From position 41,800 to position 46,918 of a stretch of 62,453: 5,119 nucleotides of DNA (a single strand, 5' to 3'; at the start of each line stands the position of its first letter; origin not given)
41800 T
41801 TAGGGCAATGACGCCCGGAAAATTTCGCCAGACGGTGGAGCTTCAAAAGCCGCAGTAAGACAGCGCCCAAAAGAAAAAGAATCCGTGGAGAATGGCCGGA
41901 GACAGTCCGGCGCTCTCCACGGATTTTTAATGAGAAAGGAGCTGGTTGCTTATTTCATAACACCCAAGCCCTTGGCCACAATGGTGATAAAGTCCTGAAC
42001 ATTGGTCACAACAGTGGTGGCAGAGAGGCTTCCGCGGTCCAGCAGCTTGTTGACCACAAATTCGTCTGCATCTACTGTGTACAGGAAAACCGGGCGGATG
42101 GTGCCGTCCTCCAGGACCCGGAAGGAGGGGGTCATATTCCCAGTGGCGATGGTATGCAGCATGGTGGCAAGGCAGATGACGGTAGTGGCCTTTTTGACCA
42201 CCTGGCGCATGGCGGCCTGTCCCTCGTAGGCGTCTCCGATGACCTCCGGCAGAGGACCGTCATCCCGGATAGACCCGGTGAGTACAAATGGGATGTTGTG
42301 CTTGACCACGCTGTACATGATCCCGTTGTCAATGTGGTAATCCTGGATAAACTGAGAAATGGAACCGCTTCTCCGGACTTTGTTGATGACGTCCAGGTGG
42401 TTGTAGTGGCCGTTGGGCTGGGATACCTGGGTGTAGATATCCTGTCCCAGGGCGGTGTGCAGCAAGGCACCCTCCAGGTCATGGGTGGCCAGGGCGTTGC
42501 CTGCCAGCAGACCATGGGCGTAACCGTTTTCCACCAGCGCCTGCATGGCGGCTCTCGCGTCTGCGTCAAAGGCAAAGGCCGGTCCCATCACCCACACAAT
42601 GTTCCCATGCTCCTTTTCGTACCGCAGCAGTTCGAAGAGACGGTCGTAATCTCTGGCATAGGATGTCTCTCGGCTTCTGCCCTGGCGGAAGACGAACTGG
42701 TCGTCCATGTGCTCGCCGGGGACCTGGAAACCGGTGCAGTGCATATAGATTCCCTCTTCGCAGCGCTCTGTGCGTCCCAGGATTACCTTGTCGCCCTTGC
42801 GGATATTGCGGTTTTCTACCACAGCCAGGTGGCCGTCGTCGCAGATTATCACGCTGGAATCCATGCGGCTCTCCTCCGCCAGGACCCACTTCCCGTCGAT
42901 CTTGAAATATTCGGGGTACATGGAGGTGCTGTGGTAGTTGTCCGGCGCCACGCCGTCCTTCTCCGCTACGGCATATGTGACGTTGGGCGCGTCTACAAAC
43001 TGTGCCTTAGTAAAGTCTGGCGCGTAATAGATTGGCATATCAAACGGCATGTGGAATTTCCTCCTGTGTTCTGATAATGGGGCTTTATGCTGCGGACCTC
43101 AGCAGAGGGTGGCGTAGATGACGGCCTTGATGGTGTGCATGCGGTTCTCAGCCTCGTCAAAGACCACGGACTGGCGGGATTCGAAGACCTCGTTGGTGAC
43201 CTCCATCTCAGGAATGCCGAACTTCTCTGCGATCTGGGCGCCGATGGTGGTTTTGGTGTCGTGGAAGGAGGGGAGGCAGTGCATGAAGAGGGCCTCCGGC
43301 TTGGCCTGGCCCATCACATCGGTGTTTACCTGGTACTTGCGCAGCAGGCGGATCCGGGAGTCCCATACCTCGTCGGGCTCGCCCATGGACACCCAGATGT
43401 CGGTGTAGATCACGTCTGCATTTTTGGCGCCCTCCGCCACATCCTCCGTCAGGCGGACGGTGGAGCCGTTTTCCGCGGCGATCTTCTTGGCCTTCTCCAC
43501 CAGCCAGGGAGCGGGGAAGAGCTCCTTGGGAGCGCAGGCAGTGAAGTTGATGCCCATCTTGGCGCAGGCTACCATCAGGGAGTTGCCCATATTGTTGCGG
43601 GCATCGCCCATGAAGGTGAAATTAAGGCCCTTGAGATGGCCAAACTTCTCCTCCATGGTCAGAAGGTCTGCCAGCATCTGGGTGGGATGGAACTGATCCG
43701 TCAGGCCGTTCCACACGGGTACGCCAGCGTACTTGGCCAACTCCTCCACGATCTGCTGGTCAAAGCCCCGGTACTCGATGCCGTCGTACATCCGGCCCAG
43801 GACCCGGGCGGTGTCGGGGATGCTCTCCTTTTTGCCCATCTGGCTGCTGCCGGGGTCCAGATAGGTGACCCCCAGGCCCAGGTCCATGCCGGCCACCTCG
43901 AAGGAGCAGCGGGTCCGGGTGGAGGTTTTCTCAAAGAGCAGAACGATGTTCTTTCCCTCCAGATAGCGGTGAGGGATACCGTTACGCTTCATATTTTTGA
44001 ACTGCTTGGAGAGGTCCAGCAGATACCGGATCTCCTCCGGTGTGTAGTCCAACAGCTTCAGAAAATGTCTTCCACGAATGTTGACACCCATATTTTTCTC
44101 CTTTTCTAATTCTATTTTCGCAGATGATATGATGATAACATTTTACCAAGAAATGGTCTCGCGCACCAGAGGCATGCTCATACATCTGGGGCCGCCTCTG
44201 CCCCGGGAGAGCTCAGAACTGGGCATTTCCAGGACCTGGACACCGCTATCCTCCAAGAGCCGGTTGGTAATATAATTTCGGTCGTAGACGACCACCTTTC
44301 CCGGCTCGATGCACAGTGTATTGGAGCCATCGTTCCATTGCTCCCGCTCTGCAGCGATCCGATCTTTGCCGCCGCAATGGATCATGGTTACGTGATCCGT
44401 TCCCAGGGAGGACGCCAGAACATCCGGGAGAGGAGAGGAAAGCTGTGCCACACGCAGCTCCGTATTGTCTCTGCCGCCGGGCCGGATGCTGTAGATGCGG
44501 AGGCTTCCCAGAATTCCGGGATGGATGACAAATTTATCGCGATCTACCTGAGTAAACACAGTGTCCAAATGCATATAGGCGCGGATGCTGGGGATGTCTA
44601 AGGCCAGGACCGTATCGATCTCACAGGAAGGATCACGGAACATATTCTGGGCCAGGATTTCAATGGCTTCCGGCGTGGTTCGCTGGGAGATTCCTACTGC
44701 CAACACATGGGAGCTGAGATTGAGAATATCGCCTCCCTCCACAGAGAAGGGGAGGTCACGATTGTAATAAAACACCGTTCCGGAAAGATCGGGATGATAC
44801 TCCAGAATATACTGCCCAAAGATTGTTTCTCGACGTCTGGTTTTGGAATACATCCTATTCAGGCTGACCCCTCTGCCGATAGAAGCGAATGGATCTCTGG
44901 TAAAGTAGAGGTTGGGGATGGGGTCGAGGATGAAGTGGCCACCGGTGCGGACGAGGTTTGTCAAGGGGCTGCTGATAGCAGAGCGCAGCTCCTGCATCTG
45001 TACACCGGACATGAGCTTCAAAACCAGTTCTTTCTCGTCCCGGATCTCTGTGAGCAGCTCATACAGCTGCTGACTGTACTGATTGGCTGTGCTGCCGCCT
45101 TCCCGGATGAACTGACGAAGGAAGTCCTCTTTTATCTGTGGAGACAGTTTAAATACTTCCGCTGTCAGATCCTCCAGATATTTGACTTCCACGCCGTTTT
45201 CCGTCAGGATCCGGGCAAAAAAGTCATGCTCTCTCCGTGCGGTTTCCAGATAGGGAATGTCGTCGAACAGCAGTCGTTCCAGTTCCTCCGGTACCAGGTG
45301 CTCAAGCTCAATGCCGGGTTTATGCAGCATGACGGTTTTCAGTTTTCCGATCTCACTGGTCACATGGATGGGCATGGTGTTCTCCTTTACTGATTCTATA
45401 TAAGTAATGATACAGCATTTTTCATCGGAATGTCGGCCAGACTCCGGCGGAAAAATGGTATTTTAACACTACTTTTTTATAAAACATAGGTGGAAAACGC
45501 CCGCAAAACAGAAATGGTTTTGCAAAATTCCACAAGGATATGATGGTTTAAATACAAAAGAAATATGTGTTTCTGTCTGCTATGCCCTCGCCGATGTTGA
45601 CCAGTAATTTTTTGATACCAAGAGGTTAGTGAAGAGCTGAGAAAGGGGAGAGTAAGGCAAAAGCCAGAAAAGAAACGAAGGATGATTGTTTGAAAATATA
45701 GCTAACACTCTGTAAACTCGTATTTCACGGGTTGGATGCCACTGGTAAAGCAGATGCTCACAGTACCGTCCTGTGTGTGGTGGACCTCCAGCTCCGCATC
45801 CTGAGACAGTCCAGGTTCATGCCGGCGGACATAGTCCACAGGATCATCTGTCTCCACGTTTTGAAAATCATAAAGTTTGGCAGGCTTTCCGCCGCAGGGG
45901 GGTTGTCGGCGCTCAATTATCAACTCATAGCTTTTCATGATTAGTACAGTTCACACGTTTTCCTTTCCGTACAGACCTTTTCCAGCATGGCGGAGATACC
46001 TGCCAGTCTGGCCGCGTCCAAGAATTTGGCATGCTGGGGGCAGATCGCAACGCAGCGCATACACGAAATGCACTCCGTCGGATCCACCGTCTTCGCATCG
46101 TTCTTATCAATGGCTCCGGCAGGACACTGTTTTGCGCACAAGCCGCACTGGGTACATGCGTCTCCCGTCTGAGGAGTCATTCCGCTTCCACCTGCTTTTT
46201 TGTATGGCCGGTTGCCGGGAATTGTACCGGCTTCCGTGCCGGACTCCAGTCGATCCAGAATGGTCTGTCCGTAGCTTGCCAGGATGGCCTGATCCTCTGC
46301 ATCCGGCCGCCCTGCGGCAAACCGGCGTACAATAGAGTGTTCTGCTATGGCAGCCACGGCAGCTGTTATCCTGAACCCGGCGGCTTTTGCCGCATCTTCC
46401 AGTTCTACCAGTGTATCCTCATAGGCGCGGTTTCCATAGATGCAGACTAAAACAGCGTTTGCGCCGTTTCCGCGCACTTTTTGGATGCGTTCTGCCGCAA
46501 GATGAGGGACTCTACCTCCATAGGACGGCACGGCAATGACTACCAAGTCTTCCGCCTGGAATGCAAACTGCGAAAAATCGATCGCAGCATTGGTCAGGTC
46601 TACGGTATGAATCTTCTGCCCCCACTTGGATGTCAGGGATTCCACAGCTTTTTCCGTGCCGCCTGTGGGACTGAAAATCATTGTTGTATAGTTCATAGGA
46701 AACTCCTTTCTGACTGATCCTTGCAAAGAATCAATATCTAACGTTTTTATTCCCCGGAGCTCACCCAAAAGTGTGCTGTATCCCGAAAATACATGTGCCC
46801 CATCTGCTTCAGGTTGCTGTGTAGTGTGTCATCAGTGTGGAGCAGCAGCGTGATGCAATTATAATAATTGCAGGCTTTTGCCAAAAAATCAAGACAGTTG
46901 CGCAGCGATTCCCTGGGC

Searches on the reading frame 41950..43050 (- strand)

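Call 60: search_protein_families(library=pfam, proteins=[window:41950-43050:-], max_evalue=0.00001)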
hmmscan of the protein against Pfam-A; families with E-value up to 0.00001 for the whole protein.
window:41950-43050:- (366 aa): 1 family
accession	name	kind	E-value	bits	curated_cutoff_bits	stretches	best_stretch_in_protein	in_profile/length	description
PF21570.3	ArgZ-like_C_2nd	-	1.8e-64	217.7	27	1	141-356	7-211/213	Arginine dihydrolase ArgZ-like, C-terminal, Rossmann fold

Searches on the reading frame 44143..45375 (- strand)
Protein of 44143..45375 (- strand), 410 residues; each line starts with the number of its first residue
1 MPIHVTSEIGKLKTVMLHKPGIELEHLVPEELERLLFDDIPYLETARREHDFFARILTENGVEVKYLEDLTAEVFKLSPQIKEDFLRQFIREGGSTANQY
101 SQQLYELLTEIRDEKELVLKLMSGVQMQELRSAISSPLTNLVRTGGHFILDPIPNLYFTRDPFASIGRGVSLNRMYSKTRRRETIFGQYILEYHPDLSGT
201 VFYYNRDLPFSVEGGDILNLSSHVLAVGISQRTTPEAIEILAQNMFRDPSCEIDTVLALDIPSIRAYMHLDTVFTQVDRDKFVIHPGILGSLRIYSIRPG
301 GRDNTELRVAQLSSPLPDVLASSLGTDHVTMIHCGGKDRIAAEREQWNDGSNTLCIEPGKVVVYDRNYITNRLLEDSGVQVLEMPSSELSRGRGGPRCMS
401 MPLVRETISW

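Call 61: search_protein_families(library=pfam, proteins=[window:44143-45375:-], max_evalue=0.0001)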
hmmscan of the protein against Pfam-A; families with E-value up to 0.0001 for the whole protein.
window:44143-45375:- (410 aa): 2 families
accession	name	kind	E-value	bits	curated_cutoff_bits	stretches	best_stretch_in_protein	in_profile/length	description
PF02274.22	ADI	-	6.9e-122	407.5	22.8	1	34-405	2-377/377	Arginine deiminase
PF19420.4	DDAH_eukar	-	1.3e-05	25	23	0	154-248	58-158/291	N,N dimethylarginine dimethylhydrolase, eukaryotic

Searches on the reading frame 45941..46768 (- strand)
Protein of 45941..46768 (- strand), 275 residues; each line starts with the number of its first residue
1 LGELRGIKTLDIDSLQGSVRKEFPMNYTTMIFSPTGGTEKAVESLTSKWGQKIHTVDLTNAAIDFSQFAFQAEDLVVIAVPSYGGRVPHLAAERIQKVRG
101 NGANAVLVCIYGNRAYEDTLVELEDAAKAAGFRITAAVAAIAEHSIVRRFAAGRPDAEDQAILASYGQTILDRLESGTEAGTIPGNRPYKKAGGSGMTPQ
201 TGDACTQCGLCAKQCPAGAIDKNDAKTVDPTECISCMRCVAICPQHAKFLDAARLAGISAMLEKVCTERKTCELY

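Call 61: search_protein_families(library=pfam, proteins=[window:45941-46768:-], max_evalue=0.0001)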
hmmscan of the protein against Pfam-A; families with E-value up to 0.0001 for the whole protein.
window:45941-46768:- (275 aa): 9 families
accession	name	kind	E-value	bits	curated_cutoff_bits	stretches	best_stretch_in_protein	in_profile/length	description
PF00037.32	Fer4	-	1.6e-11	44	21.1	2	227-247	2-22/24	4Fe-4S binding domain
PF12837.12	Fer4_6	-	1.1e-08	35.1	25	0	203-220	7-24/24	4Fe-4S binding domain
PF13187.11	Fer4_9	-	4.6e-08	33.4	27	1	204-246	1-50/52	4Fe-4S dicluster domain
PF12838.12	Fer4_7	-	1.5e-07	32.2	27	1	205-247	2-52/52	4Fe-4S dicluster domain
PF13237.11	Fer4_10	-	1.7e-07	31.5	25.5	1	202-244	6-53/53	4Fe-4S dicluster domain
PF13484.11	Fer4_16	-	4.8e-06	27.7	30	1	205-235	2-31/66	4Fe-4S double cluster binding domain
PF12797.12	Fer4_2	-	1e-05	25.6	24.5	0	227-244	4-21/22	4Fe-4S binding domain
PF14697.11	Fer4_21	-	5.4e-05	23.7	35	0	203-245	6-53/59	4Fe-4S dicluster domain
PF12800.12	Fer4_4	-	7.8e-05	23.1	24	0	203-218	2-17/17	4Fe-4S binding domain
